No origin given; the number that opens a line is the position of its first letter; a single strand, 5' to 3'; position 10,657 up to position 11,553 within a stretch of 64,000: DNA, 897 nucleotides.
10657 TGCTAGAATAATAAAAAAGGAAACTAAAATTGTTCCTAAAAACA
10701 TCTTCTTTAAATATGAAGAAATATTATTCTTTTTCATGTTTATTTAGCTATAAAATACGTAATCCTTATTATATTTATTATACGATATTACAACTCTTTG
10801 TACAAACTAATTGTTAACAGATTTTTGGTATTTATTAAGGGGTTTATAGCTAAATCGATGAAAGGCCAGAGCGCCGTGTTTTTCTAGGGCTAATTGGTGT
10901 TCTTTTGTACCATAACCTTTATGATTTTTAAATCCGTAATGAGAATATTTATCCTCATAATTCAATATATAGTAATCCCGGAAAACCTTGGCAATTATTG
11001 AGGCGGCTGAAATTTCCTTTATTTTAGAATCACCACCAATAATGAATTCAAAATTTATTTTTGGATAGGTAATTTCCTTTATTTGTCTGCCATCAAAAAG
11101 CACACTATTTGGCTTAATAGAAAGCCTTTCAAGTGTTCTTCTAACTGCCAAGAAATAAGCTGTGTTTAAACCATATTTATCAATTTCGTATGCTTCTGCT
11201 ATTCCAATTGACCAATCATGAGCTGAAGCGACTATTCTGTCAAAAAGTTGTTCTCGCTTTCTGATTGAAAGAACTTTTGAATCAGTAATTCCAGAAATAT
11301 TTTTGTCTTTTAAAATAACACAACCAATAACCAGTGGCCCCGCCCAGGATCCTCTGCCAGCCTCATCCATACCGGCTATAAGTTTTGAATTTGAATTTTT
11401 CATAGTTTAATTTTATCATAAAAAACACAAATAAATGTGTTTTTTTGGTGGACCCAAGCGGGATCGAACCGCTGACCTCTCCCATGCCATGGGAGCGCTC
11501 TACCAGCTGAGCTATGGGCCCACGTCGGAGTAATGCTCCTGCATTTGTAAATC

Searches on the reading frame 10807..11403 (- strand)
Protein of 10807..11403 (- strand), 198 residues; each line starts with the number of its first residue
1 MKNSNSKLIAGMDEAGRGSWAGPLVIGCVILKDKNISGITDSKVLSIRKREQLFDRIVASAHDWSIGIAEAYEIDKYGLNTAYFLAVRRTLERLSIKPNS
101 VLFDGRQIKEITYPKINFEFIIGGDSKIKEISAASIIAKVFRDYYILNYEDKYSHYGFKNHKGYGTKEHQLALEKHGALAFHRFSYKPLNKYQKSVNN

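Call 19: search_protein_families(library=pfam, proteins=[window:10807-11403:-], max_evalue=0.001)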
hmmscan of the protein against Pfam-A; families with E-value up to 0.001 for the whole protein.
window:10807-11403:- (198 aa): 1 family
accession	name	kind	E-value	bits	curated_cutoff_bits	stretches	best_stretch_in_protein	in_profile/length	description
PF01351.25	RNase_HII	-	5.2e-34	118.3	25.8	1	10-187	1-197/199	Ribonuclease HII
